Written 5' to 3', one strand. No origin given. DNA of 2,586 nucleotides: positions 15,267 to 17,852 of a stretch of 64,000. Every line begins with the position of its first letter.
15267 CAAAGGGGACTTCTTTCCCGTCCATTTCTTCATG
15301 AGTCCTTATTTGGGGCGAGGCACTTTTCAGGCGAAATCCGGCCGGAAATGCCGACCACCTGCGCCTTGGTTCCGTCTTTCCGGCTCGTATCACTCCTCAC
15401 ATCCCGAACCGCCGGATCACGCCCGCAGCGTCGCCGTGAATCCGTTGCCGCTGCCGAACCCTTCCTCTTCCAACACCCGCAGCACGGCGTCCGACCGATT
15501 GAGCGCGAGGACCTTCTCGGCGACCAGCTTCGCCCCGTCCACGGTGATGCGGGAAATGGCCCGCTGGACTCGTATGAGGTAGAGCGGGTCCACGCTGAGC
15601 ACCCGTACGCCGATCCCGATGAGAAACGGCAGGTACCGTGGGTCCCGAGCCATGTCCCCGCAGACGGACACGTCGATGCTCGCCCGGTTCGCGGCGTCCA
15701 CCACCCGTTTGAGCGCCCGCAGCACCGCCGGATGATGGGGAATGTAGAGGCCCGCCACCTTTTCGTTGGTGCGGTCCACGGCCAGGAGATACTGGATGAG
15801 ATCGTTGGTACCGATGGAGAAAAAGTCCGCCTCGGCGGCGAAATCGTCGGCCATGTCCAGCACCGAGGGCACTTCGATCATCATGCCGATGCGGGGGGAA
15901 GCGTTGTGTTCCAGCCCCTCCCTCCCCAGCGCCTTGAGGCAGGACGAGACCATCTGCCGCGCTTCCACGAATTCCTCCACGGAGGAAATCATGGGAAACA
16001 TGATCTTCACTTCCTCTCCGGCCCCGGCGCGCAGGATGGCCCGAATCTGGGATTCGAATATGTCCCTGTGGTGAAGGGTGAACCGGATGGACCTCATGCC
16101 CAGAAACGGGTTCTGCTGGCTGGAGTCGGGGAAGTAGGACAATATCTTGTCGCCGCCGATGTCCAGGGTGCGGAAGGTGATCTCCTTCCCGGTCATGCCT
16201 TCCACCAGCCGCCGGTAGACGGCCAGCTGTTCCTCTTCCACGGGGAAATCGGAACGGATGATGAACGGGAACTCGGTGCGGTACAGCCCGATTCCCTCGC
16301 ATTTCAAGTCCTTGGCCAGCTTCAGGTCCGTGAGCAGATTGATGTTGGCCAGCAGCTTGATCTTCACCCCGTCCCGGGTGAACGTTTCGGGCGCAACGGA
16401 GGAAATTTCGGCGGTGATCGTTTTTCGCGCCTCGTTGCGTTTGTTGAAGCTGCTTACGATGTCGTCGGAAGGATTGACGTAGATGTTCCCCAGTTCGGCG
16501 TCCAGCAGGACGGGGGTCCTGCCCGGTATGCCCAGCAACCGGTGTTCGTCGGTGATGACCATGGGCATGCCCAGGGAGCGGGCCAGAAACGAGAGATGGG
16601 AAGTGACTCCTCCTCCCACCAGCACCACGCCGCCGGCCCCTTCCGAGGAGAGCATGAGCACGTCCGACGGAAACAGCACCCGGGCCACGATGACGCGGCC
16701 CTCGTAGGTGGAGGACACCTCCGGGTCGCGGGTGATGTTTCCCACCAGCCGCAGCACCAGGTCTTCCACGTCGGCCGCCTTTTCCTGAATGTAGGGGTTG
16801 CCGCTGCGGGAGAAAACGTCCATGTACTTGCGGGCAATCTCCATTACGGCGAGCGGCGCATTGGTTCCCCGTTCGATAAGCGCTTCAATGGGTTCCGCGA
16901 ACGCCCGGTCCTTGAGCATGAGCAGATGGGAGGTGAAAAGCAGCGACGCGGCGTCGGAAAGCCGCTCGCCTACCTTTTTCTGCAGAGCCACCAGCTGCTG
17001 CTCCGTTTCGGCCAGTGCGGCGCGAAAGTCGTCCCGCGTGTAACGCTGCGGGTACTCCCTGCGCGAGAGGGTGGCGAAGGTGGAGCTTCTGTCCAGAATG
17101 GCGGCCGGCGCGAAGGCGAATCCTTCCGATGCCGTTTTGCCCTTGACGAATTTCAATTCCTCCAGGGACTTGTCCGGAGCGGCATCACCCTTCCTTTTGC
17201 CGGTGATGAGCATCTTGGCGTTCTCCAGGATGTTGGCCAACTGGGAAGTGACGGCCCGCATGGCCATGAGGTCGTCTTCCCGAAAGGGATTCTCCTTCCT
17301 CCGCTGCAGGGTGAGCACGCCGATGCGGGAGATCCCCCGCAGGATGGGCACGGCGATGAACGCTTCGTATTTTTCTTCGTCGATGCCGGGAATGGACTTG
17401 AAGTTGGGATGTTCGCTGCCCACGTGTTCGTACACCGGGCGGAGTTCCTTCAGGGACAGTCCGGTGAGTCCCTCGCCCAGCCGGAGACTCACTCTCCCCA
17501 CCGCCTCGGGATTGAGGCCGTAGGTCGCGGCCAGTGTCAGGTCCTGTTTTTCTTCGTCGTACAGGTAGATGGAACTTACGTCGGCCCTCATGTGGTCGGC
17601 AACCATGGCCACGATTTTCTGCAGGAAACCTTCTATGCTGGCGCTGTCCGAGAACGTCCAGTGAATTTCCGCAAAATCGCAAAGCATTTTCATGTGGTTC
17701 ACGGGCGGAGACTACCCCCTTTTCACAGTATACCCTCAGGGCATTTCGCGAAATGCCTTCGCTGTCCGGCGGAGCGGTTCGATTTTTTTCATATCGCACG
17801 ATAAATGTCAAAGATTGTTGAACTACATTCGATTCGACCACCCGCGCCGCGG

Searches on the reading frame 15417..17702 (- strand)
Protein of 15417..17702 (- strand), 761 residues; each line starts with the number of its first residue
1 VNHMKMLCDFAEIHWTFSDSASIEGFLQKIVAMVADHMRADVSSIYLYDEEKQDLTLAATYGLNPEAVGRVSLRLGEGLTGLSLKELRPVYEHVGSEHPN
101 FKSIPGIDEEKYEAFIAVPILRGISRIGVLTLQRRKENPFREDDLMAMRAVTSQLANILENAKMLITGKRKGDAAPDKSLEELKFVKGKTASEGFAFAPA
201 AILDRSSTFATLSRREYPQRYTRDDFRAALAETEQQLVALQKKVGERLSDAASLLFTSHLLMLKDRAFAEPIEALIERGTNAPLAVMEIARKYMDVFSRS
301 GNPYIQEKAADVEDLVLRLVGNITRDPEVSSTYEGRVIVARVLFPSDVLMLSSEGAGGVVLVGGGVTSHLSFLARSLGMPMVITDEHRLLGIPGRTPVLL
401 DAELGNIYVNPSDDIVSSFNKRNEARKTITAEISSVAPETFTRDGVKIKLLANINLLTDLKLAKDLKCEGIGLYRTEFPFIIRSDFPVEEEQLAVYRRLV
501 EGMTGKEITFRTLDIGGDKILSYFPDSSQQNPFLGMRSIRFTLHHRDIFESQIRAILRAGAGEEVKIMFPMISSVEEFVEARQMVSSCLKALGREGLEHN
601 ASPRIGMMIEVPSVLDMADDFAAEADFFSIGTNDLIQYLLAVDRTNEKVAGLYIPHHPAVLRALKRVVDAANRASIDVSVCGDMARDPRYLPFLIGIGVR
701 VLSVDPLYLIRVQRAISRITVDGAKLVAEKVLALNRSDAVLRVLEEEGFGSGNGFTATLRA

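Call 48: search_protein_families(library=pfam, proteins=[window:15417-17702:-], max_evalue=1)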
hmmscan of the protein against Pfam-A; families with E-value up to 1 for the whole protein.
window:15417-17702:- (761 aa): 8 families
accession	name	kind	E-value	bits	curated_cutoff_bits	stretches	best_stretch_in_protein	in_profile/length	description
PF02896.24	PEP-utilizers_C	-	8e-99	330.9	22.8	1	439-719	11-291/293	PEP-utilising enzyme, PEP-binding domain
PF05524.18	PEP-utilisers_N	-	8.2e-19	68.4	24.4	1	187-307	1-120/121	PEP-utilising enzyme, N-terminal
PF13185.12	GAF_2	-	5e-15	56.3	28.6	1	21-160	2-136/136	GAF domain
PF13492.12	GAF_3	-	8.5e-13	49.3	27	1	22-161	1-129/129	GAF domain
PF00391.29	PEP-utilizers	-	5.9e-11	42.3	23.1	1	334-404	3-71/72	PEP-utilising enzyme, mobile domain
PF01590.32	GAF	-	6.1e-11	43.4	22.4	1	23-158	2-132/133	GAF domain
PF03328.21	HpcH_HpaI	-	0.0067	16.2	25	1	539-677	64-186/221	HpcH/HpaI aldolase/citrate lyase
PF05347.21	Complex1_LYR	-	0.14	12.6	24.8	1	202-236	10-44/59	Complex 1 protein (LYR family)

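Call 75: list_cluster_members(proteins=[window:15417-17702:-, window:14415-15095:-, window:13144-14010:-, window:11253-12974:-])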
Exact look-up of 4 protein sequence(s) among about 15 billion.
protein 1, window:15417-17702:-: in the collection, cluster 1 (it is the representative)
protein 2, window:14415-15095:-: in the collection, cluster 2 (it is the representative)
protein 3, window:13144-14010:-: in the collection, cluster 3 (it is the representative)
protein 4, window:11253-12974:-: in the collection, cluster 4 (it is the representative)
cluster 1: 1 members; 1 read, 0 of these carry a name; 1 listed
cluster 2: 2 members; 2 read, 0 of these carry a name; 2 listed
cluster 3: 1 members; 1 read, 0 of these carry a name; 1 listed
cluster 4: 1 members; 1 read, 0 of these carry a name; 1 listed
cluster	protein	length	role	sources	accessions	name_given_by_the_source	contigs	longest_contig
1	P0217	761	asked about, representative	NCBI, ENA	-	-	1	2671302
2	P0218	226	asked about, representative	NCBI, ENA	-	-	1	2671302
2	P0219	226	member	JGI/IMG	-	-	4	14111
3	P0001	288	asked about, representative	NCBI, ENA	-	-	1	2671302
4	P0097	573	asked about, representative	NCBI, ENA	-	-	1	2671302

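Call 77: find_encoding_contigs(protein=P0219, flank=10000, max_places=4)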
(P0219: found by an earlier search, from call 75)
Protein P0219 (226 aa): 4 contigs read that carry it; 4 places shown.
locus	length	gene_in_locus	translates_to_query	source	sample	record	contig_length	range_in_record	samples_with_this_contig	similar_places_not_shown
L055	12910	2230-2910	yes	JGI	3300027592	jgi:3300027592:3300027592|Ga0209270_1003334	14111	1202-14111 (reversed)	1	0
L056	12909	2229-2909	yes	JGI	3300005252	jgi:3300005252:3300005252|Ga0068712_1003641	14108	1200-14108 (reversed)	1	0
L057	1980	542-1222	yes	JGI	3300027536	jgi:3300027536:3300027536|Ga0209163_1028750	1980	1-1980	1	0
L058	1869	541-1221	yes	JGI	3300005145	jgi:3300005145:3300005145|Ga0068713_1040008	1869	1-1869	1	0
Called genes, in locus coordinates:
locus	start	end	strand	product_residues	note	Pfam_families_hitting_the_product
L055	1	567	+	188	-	?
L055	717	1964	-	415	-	PF07690:MFS_1, PF00083:Sugar_tr, PF07690:MFS_1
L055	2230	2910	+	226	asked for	PF01243:PNPOx_N, PF12838:Fer4_7 (faint), PF00037:Fer4 (weak), PF12837:Fer4_6 (weak), PF13237:Fer4_10 (weak), PF14697:Fer4_21 (weak), PF13187:Fer4_9 (weak), PF00037:Fer4 (weak), +2 more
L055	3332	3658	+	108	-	-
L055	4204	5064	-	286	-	PF02086:MethyltransfD12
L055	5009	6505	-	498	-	-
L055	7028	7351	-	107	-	-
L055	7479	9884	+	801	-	PF13432:TPR_16 (weak), PF14559:TPR_19, PF00535:Glycos_transf_2, PF12895:ANAPC3, PF13424:TPR_12, PF13432:TPR_16, PF00515:TPR_1, PF07719:TPR_2, +19 more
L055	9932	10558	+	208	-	PF26154:DUF8042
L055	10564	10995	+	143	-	PF05400:FliT (weak)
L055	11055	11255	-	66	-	-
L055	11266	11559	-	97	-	-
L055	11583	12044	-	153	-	PF02561:FliS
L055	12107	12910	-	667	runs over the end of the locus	?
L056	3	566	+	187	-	?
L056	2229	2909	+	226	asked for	PF01243:PNPOx_N, PF12838:Fer4_7 (faint), PF00037:Fer4 (weak), PF12837:Fer4_6 (weak), PF13237:Fer4_10 (weak), PF14697:Fer4_21 (weak), PF13187:Fer4_9 (weak), PF00037:Fer4 (weak), +2 more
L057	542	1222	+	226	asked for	PF01243:PNPOx_N, PF12838:Fer4_7 (faint), PF00037:Fer4 (weak), PF12837:Fer4_6 (weak), PF13237:Fer4_10 (weak), PF14697:Fer4_21 (weak), PF13187:Fer4_9 (weak), PF00037:Fer4 (weak), +2 more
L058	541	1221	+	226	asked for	PF01243:PNPOx_N, PF12838:Fer4_7 (faint), PF00037:Fer4 (weak), PF12837:Fer4_6 (weak), PF13237:Fer4_10 (weak), PF14697:Fer4_21 (weak), PF13187:Fer4_9 (weak), PF00037:Fer4 (weak), +2 more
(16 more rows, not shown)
